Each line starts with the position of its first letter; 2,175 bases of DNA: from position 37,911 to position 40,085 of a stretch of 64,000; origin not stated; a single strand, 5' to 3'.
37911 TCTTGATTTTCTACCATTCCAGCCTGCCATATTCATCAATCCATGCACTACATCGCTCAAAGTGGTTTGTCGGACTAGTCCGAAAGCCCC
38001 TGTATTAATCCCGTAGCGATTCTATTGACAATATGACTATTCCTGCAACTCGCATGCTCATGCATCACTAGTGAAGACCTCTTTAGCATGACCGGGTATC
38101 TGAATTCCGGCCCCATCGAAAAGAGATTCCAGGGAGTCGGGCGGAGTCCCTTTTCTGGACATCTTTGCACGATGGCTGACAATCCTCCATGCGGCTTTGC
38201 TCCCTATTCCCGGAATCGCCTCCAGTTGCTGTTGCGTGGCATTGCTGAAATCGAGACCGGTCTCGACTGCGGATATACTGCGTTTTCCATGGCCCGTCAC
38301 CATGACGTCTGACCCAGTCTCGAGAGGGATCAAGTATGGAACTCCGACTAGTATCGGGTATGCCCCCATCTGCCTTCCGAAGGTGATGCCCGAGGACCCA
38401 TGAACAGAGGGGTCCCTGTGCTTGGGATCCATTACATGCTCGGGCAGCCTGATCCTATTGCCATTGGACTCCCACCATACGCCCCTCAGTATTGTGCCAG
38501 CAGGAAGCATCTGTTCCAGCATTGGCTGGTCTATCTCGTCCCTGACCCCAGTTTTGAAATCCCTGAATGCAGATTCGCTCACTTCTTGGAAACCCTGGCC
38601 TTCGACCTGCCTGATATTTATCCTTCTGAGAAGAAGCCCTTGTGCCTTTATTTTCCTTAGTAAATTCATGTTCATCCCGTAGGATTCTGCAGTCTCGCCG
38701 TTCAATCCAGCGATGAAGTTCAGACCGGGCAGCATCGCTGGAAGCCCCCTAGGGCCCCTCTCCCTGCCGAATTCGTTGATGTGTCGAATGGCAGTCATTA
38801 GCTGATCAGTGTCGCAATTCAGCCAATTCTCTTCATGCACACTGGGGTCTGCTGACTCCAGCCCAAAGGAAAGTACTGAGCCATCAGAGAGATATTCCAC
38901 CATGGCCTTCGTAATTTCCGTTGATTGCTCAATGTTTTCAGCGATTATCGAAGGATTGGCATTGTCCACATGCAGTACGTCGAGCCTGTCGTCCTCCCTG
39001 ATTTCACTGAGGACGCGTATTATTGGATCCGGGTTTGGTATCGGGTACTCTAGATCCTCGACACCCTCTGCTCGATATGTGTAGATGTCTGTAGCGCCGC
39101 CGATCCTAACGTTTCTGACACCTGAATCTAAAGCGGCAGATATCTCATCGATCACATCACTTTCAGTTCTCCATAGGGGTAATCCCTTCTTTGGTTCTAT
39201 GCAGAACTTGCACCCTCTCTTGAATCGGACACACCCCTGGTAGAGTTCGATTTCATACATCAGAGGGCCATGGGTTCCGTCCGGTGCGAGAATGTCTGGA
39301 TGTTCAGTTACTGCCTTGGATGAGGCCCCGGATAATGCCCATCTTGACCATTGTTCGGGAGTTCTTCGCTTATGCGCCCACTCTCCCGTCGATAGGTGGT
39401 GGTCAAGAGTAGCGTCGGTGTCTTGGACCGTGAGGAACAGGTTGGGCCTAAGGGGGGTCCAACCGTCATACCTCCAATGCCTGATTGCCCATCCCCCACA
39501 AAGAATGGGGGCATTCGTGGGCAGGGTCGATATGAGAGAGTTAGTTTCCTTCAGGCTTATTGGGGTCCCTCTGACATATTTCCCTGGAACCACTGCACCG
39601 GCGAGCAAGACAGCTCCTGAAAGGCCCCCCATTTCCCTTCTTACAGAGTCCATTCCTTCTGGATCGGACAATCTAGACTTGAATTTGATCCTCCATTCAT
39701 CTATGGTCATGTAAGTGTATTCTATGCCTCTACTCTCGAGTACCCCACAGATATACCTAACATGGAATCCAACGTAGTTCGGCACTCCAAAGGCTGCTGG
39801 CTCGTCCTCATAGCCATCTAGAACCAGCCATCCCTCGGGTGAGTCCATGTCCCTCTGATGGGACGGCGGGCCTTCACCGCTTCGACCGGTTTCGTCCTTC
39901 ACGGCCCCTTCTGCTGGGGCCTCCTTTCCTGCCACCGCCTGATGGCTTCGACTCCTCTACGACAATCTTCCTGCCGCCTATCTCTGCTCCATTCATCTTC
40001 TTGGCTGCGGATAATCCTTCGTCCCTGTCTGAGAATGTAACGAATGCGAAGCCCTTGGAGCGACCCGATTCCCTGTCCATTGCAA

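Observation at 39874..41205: Exosome cap subunit Csl4 fused to an RGG linker, a CxxC-x17-CxxC zinc finger and a canonical RRM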

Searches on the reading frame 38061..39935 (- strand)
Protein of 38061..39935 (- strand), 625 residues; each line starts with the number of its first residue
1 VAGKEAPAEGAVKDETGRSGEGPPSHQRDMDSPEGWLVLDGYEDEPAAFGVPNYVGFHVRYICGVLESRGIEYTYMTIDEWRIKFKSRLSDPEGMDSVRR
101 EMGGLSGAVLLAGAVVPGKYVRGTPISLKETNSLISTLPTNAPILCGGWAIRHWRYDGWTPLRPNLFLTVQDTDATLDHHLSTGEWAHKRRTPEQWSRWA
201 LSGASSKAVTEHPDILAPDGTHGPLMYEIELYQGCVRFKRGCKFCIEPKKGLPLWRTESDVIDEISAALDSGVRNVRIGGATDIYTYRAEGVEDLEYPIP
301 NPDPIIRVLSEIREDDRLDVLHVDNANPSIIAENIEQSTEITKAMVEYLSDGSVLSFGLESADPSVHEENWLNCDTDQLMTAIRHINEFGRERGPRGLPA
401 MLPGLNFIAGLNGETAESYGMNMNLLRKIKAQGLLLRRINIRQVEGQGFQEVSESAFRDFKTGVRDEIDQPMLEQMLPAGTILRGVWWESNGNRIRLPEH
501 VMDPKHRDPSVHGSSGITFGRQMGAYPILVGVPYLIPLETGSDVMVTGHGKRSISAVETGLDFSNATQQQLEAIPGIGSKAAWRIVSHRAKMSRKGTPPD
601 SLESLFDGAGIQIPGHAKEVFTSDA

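Call 3: search_protein_families(library=pfam, proteins=[window:38061-39935:-], max_evalue=0.1)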
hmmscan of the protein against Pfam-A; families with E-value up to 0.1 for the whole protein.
window:38061-39935:- (625 aa): 5 families
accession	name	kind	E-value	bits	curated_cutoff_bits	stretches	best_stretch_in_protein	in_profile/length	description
PF04055.27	Radical_SAM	-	2e-07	31.8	29.5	1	230-418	2-158/166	Radical SAM superfamily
PF12836.13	HHH_3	-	0.00065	20.2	27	1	559-591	4-36/65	Helix-hairpin-helix motif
PF00633.29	HHH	-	0.014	15.7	24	1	565-587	7-29/30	Helix-hairpin-helix motif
PF14520.12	HHH_5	-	0.023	15.6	27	1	555-587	20-53/57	Helix-hairpin-helix domain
PF21176.3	RecR_HhH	-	0.046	14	27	1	569-595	6-32/45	RecR, helix-hairpin-helix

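Call 4: search_protein_families(library=ncbifam, proteins=[window:38061-39935:-], max_evalue=0.1)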
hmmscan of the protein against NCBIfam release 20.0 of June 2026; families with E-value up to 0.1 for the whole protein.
window:38061-39935:- (625 aa): 4 families
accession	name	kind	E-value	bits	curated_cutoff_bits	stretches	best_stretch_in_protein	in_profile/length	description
TIGR01259.1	comE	subfamily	0.00082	19.4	152.35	1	561-592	60-91/120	comEA protein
TIGR00089.1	TIGR00089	subfamily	0.0019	17.1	251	1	228-349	142-252/429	MiaB/RimO family radical SAM methylthiotransferase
TIGR01578.1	MiaB-like-B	hypoth_equivalog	0.009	14.8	314.7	1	221-439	129-322/421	tRNA (N(6)-L-threonylcarbamoyladenosine(37)-C(2))-methylthiotransferase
TIGR01574.1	miaB-methiolase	equivalog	0.011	14.8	355.3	1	229-301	148-217/437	tRNA (N6-isopentenyl adenosine(37)-C2)-methylthiotransferase MiaB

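Call 76: search_solved_structures(query=window:38061-39848:-, max_evalue=0.01)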
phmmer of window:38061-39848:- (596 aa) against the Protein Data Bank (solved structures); distinct sequences matched with E-value up to 0.01: 0.
